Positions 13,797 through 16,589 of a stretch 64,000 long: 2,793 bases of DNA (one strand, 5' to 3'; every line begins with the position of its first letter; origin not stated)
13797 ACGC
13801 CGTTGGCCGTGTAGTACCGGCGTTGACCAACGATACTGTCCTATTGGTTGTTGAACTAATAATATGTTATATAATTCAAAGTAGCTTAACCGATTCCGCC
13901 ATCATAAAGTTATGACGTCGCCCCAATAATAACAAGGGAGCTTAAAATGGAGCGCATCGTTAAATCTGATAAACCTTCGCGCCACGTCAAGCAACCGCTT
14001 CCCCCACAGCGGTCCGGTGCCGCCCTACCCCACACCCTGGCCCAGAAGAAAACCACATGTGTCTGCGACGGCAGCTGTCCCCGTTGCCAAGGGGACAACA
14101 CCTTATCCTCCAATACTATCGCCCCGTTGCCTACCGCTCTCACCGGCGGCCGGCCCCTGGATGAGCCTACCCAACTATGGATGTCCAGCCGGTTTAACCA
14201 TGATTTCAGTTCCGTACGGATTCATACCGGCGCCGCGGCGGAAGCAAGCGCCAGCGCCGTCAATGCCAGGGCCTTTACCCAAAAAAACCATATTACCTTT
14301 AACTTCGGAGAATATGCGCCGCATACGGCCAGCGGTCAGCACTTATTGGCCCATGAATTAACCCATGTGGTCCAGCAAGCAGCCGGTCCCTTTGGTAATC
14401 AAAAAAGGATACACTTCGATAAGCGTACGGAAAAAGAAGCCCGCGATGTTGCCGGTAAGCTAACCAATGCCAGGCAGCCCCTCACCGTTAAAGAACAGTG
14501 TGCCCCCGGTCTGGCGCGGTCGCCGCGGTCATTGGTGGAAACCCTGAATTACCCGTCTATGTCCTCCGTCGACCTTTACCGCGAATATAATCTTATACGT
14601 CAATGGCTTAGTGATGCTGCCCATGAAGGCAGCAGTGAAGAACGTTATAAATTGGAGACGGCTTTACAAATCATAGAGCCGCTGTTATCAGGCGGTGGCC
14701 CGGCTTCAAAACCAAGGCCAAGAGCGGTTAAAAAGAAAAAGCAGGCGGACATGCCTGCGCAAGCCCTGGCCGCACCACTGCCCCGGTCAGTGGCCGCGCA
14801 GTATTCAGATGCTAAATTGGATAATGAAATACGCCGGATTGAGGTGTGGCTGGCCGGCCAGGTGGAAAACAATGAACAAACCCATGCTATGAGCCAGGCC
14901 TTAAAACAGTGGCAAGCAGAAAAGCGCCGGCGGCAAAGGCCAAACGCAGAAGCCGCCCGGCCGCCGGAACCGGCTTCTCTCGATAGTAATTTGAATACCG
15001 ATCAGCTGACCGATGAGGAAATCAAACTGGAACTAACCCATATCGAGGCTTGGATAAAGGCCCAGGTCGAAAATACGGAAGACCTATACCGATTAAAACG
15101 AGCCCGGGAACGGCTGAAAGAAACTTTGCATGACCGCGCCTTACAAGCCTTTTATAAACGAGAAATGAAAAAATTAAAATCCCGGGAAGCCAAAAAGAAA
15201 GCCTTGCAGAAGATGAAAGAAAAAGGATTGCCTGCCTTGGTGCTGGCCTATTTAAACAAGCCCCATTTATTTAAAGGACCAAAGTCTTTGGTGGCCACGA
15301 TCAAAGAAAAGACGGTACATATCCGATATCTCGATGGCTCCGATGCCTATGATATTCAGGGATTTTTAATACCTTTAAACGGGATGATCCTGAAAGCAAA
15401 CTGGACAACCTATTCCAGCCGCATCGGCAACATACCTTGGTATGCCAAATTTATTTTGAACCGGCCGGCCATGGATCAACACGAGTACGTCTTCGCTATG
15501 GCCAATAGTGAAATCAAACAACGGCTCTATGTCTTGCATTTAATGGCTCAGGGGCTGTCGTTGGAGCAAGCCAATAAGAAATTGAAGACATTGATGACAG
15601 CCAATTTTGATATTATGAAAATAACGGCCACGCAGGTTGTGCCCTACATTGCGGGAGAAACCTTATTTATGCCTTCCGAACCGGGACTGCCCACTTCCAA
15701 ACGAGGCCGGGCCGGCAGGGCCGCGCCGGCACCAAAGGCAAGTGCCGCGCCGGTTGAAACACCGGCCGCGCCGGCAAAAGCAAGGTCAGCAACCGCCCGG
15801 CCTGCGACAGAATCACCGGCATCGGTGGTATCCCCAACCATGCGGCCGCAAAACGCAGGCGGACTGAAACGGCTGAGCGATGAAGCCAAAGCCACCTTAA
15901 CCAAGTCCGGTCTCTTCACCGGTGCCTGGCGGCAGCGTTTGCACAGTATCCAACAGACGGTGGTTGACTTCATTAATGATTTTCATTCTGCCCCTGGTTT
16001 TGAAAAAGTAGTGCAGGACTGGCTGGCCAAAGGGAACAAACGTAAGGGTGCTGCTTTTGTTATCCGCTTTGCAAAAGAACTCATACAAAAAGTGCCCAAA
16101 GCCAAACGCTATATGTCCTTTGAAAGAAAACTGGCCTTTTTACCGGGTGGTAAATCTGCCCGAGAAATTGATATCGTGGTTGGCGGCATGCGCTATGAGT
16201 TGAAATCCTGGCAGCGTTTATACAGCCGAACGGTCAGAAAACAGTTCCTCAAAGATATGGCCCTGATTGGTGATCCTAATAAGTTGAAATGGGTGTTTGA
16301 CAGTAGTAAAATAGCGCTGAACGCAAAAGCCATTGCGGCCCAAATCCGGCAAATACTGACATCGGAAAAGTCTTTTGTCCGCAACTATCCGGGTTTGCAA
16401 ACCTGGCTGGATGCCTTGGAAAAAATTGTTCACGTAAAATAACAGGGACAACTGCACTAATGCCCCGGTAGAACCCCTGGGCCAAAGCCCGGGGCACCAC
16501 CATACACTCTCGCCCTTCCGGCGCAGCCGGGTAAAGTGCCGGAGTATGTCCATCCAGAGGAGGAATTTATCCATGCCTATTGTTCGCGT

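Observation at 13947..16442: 831-aa DUF4157 (HExxH) protein divergently paired with the eCIS operon: candidate cargo toxin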

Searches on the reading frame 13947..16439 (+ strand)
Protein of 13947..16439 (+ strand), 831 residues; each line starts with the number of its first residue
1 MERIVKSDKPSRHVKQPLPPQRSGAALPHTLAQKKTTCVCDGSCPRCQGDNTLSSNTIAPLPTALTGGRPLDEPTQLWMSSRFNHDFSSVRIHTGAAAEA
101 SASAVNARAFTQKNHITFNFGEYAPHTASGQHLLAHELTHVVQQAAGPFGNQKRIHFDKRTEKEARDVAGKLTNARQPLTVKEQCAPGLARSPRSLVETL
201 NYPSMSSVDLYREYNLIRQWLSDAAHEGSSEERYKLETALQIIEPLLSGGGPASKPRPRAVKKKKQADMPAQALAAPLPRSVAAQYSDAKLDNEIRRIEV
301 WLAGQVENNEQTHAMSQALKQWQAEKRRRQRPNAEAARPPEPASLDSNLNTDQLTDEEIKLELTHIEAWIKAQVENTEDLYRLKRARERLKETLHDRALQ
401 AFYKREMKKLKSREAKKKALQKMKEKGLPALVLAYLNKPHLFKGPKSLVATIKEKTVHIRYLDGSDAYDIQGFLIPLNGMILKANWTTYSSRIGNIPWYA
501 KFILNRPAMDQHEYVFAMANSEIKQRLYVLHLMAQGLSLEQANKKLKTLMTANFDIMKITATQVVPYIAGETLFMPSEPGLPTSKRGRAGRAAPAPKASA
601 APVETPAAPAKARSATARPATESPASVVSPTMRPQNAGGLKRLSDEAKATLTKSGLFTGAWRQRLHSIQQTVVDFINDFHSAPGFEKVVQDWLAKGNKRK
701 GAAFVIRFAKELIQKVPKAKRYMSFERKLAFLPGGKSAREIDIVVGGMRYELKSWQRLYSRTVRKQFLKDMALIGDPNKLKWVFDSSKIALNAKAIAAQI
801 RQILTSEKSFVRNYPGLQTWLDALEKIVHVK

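Call 3: search_protein_families(library=pfam, proteins=[window:13947-16439:+], max_evalue=1)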
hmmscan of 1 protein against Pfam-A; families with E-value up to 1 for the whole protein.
window:13947-16439:+ (831 aa): 1 family
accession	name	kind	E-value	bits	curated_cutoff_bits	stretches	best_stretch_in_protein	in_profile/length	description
PF13699.11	eCIS_core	-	9.6e-30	103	22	1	70-147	1-78/79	eCIS core domain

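Call 6: search_protein_families(library=ncbifam, proteins=[window:13947-16439:+], max_evalue=1)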
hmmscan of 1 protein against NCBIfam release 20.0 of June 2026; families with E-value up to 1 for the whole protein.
window:13947-16439:+ (831 aa): 1 family
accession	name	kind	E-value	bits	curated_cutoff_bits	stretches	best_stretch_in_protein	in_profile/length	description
NF046118.1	T4SS_BAB2_0123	subfamily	0.9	9.8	100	1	351-432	60-140/145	BAB2_0123 family type IV secretion system effector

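Call 9: search_solved_structures(query=window:13947-16439:+, max_evalue=10)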
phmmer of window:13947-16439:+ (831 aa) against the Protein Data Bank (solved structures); distinct sequences matched with E-value up to 10: 3.
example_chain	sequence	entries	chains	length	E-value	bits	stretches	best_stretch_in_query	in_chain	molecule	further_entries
5dmb_D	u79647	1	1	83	0.73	11.3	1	292-325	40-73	Carbon storage regulator homolog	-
3hm5_A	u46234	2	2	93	0.9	11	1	354-413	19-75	DNA methyltransferase 1-associated protein 1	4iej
1jbq_A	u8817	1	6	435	2.2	9.7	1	580-656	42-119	CYSTATHIONINE BETA-SYNTHASE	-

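Call 10: find_homologous_proteins(query=window:13947-16439:+, max_evalue=0.001)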
Query window:13947-16439:+ (831 aa): 328 proteins with E <= 0.001 among 8000 candidates; the best 120 are listed.
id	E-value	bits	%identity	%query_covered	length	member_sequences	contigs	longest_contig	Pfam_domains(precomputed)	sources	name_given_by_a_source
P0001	0.0e+0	1870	100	100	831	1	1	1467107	PF13699.12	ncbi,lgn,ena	-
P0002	5.9e-45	172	54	11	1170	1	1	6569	PF00691.26,PF13699.12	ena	-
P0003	6.6e-38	149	49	10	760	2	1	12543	PF23457.2,PF01476.27,PF13699.12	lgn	-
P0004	1.0e-36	145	52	11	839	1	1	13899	PF13699.12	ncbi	-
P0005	2.1e-35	140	44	14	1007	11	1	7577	PF14424.13,PF13699.12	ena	-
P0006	1.2e-34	138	48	13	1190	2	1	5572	PF01510.31,PF13699.12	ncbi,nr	ncbi:MAG TPA: DUF4157 domain-containing protein [Pyrinomonadaceae bacterium]|nr:DUF4157 domain-conta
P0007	1.7e-34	137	54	10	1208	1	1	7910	PF13699.12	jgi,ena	-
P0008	7.1e-34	135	53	10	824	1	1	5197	PF13699.12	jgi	jgi:hypothetical protein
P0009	1.7e-33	134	46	21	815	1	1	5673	PF13699.12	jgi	jgi:hypothetical protein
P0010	4.4e-33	133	61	10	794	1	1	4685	PF13699.12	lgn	-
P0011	1.3e-32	131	53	10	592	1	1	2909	PF13699.12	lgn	-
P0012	2.5e-32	130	53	10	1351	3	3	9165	PF14891.13,PF13699.12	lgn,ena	-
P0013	1.6e-31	128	57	9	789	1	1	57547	PF13699.12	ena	-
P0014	2.4e-31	127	44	11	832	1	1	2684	PF13699.12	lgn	-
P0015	8.1e-31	125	47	11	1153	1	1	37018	PF13699.12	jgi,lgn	jgi:hypothetical protein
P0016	1.5e-30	124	55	9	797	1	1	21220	PF13699.12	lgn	-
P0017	2.2e-30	124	54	10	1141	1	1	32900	PF14521.13,PF13699.12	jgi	jgi:hypothetical protein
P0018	3.0e-30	123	54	10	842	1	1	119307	PF13699.12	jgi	jgi:hypothetical protein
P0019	2.2e-29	121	55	10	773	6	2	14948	PF13699.12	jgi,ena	jgi:hypothetical protein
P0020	4.9e-29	119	33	23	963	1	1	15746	PF25107.2,PF03734.20,PF13699.12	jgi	jgi:lipoprotein-anchoring transpeptidase ErfK/SrfK/Zn-dependent peptidase ImmA (M78 family)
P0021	6.5e-29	119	49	11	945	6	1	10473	PF16309.11,PF13699.12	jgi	jgi:hypothetical protein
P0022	1.7e-28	118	41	13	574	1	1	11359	PF13699.12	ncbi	ncbi:MAG: DUF4157 domain-containing protein, partial [Ginsengibacter sp.]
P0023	2.2e-28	117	58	10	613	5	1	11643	PF13699.12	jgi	-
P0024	1.6e-27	114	39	17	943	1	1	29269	PF13699.12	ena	-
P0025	2.9e-27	114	39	12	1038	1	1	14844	PF13699.12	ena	-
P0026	1.5e-25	108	49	9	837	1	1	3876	PF13699.12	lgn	-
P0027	2.5e-24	104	51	14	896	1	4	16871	PF13699.12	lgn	-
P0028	4.4e-23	100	41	13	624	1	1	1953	PF13699.12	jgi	jgi:hypothetical protein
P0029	5.9e-23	99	62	10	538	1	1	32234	PF13699.12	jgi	jgi:hypothetical protein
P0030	2.4e-22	97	44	14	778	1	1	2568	PF13699.12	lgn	-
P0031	5.2e-22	96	40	19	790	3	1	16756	PF13699.12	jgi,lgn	jgi:hypothetical protein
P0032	6.4e-22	96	47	15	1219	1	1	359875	PF01844.30,PF14279.13,PF13699.12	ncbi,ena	-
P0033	9.7e-22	95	41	17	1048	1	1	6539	PF13699.12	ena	-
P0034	2.0e-21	94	47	10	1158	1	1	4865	PF13699.12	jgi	jgi:Domain of unknown function (DUF4157)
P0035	5.9e-21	93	44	10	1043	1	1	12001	PF14412.13,PF13699.12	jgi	jgi:hypothetical protein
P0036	8.4e-21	92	53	10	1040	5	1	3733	PF13699.12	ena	-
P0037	1.5e-20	91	46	15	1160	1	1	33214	PF13699.12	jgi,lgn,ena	jgi:hypothetical protein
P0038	1.3e-19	88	43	18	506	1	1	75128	PF13699.12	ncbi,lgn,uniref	ncbi:eCIS core domain-containing protein [Nostoc sp.]|uniref:eCIS core domain-containing protein n=1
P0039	1.3e-19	88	42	18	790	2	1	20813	PF13699.12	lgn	-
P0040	1.9e-19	88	55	9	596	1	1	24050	PF13699.12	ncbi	-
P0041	2.1e-19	88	49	13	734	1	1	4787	PF13699.12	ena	-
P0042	2.4e-19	87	60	10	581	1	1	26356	PF13699.12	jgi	jgi:hypothetical protein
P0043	2.5e-19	87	48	12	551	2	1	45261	PF13699.12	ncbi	ncbi:MAG: DUF4157 domain-containing protein [Phycisphaerales bacterium]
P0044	4.4e-19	86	61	8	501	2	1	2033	PF03734.20,PF13699.12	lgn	-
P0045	7.0e-19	86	54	11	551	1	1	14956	PF00691.26,PF13699.12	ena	-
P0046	9.6e-19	85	58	10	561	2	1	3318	PF13699.12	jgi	jgi:hypothetical protein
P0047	1.2e-18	85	40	17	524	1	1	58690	PF13699.12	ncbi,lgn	-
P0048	1.3e-18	85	62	10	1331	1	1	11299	PF13699.12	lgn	-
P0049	1.5e-18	85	54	10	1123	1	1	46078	PF13699.12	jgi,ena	-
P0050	1.5e-18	85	49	13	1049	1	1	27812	PF24827.2,PF13699.12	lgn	-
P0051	1.6e-18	85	55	10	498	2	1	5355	PF00691.26,PF13699.12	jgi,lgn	-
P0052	1.8e-18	84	54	12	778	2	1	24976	PF13699.12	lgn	-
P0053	2.4e-18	84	47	14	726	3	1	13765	PF13699.12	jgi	jgi:hypothetical protein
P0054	2.4e-18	84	60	10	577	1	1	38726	PF00959.25,PF13699.12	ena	-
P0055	3.0e-18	84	56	10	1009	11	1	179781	PF13699.12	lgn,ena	-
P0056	3.5e-18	84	55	10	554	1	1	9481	PF13699.12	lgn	-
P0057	4.0e-18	83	48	14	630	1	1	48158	PF13699.12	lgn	-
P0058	4.2e-18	83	39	13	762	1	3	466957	PF13699.12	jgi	jgi:hypothetical protein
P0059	4.3e-18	83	62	10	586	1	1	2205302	PF13699.12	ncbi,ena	-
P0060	4.4e-18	83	67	7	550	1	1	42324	PF13699.12,PF09017.17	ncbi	-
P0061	4.8e-18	83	59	10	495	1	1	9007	PF13699.12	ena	-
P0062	5.4e-18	83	52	12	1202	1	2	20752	PF13699.12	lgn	-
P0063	6.1e-18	83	57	10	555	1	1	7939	PF14521.13,PF13699.12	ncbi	ncbi:MAG: DUF4157 domain-containing protein [Halobacteriota archaeon]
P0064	6.2e-18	83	58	10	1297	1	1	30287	PF13699.12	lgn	-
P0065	7.3e-18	82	41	16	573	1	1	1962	PF13699.12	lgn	-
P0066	9.5e-18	82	34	20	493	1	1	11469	PF13699.12,PF10908.14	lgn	-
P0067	9.5e-18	82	47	13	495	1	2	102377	PF13699.12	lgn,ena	-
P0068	9.7e-18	82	48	13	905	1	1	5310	PF00691.26,PF13699.12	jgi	jgi:outer membrane protein OmpA-like peptidoglycan-associated protein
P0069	1.3e-17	82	45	13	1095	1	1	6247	PF13699.12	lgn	-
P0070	1.4e-17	82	55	10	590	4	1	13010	PF13699.12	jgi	jgi:hypothetical protein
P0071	1.7e-17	81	60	9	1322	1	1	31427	PF27118.1,PF01470.23,PF03734.20,PF13699.12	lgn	-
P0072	1.8e-17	81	57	10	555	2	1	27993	PF13699.12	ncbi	-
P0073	1.9e-17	81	54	10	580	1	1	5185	PF13699.12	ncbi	-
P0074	1.9e-17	81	53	12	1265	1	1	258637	PF14412.13,PF13699.12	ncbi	-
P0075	2.0e-17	81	58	10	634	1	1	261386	PF13699.12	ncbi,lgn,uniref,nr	ncbi:uncharacterized protein DUF4157 [Dyadobacter jejuensis]|uniref:Uncharacterized protein DUF4157 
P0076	2.6e-17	81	36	17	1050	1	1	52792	PF13699.12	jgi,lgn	-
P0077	2.9e-17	80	44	14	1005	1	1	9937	PF14436.12,PF13699.12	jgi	jgi:hypothetical protein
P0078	3.0e-17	80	56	9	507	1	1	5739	PF13699.12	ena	-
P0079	3.5e-17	80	56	10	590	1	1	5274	PF13699.12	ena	-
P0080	3.7e-17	80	56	10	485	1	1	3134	PF13699.12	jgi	jgi:hypothetical protein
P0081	3.9e-17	80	49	13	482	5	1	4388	PF13699.12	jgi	-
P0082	4.1e-17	80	38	17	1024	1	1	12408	PF15652.13,PF13699.12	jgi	jgi:hypothetical protein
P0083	4.8e-17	80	54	10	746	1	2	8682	PF00085.27,PF13699.12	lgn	-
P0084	5.0e-17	80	45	12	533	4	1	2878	PF13699.12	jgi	jgi:hypothetical protein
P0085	5.0e-17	80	52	12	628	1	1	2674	PF13699.12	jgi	jgi:hypothetical protein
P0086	5.0e-17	80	30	25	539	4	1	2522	PF13699.12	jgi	jgi:hypothetical protein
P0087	5.1e-17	80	43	13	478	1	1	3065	PF15523.11,PF13699.12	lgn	-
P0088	5.8e-17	79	58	10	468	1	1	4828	PF13699.12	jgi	jgi:hypothetical protein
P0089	6.0e-17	79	56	10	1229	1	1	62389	PF13699.12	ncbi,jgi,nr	ncbi:MAG: hypothetical protein QOH49_93 [Acidobacteriota bacterium]|jgi:hypothetical protein|nr:hypo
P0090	6.5e-17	79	46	12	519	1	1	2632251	PF13699.12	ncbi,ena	-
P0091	7.5e-17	79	55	10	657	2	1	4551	PF00085.27,PF13699.12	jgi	jgi:thiol-disulfide isomerase/thioredoxin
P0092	7.6e-17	79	43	12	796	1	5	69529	PF13699.12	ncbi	ncbi:MAG: eCIS core domain-containing protein [Thermoanaerobaculia bacterium]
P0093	7.7e-17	79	58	10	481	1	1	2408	PF13699.12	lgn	-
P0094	9.3e-17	79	52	10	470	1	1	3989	PF13699.12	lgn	-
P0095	9.4e-17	79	57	10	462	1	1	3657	PF13699.12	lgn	-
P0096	1.1e-16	79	43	13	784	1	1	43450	PF09533.16,PF13699.12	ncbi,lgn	-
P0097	1.2e-16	78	53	11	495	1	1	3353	PF13699.12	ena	-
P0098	1.2e-16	78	55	10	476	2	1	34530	PF13699.12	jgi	-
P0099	1.4e-16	78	58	9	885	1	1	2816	PF13699.12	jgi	jgi:hypothetical protein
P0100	1.7e-16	78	55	10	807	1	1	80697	PF13699.12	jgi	jgi:hypothetical protein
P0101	1.7e-16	78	51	12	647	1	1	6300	PF13699.12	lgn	-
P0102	2.0e-16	78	59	10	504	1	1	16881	PF13699.12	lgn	-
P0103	2.1e-16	78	54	10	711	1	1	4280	PF13699.12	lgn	-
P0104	3.3e-16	77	51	11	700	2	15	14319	PF13699.12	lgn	-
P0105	3.3e-16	77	53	10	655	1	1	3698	PF13699.12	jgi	-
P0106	3.8e-16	77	49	13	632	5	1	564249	PF13699.12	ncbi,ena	-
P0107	4.0e-16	77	48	11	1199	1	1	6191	PF13699.12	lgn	-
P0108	4.6e-16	76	50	11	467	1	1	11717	PF13699.12,PF10908.14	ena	-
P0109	4.8e-16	76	46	12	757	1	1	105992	PF13699.12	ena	-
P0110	5.9e-16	76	41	16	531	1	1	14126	PF00691.26,PF13699.12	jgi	jgi:outer membrane protein OmpA-like peptidoglycan-associated protein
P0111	6.4e-16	76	54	9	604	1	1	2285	PF00691.26,PF13699.12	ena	-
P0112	6.9e-16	76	54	10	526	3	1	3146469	PF13699.12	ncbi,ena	-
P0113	7.0e-16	76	49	12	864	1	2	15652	PF13699.12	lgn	-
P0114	7.0e-16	76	47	12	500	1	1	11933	PF13699.12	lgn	-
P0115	7.9e-16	76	46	13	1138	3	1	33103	PF13699.12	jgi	-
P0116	8.5e-16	76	55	9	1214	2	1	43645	PF13699.12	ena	-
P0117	8.8e-16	76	37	14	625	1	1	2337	PF00691.26,PF13699.12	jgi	jgi:outer membrane protein OmpA-like peptidoglycan-associated protein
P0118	9.0e-16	76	38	16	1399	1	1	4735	PF13699.12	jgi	jgi:Domain of unknown function (DUF4157)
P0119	9.1e-16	76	48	12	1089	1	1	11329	PF13699.12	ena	-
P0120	9.5e-16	75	41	16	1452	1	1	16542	PF13699.12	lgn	-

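Call 13: find_encoding_contigs(protein=P0001, flank=10000, max_places=4)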
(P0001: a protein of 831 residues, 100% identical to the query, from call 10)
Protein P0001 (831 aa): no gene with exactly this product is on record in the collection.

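Call 14: list_cluster_members(proteins=[P0001])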
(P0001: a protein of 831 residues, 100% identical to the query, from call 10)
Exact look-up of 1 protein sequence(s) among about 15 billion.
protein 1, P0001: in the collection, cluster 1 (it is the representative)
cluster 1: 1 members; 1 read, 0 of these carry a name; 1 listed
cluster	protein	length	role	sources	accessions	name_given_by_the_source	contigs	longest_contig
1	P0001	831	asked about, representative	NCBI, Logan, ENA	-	-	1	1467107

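Call 15: find_related_loci(query=window:13947-16439:+, collection=genome_contigs, flank=10000)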
Query window:13947-16439:+ (831 aa) in genome_contigs; peptide patterns used: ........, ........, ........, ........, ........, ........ (x = any residue, [..] = any of these).
46 stretches matched a pattern, but none encodes a relative of the query by tblastn (E <= 1e-3).

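Call 88: predict_structure(alignment_id=A2)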
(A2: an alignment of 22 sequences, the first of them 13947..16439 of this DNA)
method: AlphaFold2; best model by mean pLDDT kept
length: 831 residues; sequences in the alignment: 22
mean_pLDDT: 67.7   pTM: 0.34
mean pLDDT of the five models: 67.7, 67.1, 64.9, 62.2, 60.1
residues with pLDDT >= 90: 221; 70-90: 212; 50-70: 158; < 50: 240
segments of 3 or more residues with pLDDT < 50: 1-60, 62-64, 149-162, 174-204, 249-283, 305-307, 331-348, 571-635
pLDDT, mean of each block of 10 residues (from residue 1): 32 34 31 29 33 38 69 96 95 93 94 96 95 96 72 40 54 40 29 32 57 83 65 79 71 34 31 31 50 71 60 74 70 42 45 61 68 67 74 71 72 66 64 83 90 85 77 61 58 57 51 71 86 89 85 68 56 40 35 37 37 36 39 56 94 90 88 95 95 90 94 92 86 62 94 89 90 92 91 96 94 93 96 86
secondary structure, 60 per line:
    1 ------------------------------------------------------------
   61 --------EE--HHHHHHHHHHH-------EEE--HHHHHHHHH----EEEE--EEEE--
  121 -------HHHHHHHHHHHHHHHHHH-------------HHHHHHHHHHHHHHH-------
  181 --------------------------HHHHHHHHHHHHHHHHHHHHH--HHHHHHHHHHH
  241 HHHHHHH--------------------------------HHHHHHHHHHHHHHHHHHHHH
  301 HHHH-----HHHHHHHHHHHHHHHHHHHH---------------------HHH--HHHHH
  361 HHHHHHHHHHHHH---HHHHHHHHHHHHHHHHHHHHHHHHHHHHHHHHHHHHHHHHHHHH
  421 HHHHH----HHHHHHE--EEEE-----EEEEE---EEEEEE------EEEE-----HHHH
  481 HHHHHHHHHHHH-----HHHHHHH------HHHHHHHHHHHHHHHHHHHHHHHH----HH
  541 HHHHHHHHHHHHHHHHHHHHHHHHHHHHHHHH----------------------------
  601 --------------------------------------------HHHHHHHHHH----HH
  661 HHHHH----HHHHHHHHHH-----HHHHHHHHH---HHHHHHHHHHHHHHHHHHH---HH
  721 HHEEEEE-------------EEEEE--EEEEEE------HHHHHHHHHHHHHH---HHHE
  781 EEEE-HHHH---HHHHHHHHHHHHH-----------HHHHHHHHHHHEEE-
elements in order (helices of 4 or more, strands of 3 or more residues): H73-83 E91-93 H96-104 E109-112 E115-118 H128-145 H159-173 H207-227 H230-247 H280-304 H310-329 H356-373 H377-425 H430-435 E439-442 E448-452 E456-461 E468-471 H477-492 H498-504 H511-534 H539-572 H645-654 H659-665 H670-679 H685-693 H697-715 H719-722 E723-727 E741-745 E748-753 H760-773 E780-784 H786-789 H793-805 H817-827 E828-830
